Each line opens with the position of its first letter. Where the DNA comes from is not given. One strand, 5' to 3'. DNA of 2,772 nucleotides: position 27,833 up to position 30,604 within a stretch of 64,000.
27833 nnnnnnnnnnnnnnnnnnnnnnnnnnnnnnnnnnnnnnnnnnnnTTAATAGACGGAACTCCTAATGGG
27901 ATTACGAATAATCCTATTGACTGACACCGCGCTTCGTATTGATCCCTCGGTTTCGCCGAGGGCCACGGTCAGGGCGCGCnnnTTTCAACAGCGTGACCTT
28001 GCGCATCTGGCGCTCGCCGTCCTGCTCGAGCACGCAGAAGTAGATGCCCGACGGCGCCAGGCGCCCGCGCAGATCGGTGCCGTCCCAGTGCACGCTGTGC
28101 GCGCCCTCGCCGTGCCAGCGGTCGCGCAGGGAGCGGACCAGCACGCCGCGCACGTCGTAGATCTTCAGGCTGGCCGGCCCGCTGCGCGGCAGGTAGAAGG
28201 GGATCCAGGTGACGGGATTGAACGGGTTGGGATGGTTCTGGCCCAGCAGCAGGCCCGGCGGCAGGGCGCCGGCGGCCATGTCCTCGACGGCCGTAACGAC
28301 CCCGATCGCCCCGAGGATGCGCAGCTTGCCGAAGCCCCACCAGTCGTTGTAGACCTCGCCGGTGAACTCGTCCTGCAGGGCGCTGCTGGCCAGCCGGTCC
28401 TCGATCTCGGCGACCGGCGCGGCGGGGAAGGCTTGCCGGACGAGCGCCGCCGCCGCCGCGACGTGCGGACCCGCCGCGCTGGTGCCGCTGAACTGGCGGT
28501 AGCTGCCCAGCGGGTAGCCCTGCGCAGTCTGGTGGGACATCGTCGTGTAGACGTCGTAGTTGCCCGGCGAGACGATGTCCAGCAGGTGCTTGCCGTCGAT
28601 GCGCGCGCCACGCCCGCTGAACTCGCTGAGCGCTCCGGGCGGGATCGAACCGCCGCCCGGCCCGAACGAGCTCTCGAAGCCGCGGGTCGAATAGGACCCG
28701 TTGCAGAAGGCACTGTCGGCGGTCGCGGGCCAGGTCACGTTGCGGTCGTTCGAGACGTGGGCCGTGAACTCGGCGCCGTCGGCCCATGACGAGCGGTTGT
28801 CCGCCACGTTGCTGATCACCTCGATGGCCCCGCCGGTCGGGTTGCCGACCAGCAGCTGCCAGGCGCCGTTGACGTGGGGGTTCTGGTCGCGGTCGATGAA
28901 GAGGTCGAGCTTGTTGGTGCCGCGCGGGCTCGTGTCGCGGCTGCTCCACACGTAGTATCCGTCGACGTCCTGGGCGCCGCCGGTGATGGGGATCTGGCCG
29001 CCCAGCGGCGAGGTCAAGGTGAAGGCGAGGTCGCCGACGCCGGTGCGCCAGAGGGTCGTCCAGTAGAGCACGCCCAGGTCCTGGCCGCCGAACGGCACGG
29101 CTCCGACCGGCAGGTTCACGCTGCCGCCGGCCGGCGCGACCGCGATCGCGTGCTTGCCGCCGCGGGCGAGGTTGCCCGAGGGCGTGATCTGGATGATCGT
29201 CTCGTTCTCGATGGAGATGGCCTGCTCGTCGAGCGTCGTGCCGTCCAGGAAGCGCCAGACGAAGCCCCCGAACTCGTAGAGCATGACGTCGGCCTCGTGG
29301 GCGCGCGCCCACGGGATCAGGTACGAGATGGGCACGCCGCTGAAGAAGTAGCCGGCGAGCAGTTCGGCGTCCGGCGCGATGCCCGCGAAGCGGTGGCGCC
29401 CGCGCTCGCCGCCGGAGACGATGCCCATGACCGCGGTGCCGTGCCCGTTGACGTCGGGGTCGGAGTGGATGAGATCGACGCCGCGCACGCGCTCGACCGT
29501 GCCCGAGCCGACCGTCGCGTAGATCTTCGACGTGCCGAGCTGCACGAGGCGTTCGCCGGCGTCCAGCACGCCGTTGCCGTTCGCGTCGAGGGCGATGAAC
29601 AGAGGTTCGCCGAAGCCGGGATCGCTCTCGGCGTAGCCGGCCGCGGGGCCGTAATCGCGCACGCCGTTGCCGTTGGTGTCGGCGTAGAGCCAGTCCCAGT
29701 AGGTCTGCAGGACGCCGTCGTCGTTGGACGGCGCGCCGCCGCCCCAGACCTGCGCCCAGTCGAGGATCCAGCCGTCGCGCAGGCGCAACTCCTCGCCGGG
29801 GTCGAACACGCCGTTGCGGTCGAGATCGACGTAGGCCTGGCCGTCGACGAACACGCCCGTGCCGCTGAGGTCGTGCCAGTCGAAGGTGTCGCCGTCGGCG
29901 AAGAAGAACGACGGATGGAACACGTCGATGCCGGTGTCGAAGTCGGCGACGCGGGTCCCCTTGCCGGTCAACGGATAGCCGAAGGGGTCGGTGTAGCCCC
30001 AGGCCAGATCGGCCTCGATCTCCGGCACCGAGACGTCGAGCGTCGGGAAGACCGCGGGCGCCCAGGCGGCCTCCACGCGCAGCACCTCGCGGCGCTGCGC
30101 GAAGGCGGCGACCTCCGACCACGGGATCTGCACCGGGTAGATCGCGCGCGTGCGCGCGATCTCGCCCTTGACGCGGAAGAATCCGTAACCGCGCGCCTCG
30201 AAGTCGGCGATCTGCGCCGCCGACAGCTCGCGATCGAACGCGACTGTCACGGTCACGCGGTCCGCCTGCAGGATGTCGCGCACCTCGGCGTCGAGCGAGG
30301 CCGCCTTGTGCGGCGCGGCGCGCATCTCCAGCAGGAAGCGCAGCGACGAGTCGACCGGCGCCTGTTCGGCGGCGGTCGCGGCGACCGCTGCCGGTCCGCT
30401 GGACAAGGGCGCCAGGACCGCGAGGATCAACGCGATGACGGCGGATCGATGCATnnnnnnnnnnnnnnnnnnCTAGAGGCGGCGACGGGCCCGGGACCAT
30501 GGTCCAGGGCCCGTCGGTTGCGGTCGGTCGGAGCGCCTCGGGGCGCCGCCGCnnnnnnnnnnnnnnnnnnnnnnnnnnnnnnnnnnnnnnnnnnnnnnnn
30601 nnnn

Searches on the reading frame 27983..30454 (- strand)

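Call 38: search_protein_families(library=pfam, proteins=[window:27983-30454:-], max_evalue=0.0001)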
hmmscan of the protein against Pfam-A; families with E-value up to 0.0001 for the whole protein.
window:27983-30454:- (824 aa): 2 families
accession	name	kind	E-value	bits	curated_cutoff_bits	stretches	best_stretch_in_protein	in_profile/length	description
PF00082.27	Peptidase_S8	-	3.5e-23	82.8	21.8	2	565-693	156-276/288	Subtilase family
PF13860.13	FlgD_ig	-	1.4e-06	28.6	27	1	761-807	25-71/79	FlgD Ig-like domain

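Call 55: search_protein_families(library=ncbifam, proteins=[window:27983-30454:-], max_evalue=0.001)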
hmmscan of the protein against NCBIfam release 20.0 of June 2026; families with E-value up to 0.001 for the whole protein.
window:27983-30454:- (824 aa): 4 families
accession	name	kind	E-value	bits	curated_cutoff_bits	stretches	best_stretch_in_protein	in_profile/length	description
TIGR03921.1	T7SS_mycosin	equivalog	2.6e-18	66.3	278.75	2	626-720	199-288/353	type VII secretion-associated serine protease mycosin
NF040809.1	germ_prot_CspBA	exception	4.8e-06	24.5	1250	0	611-674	992-1046/1099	bifunctional germination protease/germinant receptor pseudoprotease CspBA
TIGR04183.1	Por_Secre_tail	domain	0.00021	21.2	23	1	742-820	3-69/72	T9SS type A sorting domain-containing protein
NF040553.1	SGO_0316_fam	subfamily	0.00093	16.9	1400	0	609-676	653-711/1486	SGO_0316/SGO_0317 family LPXTG-anchored serine peptidase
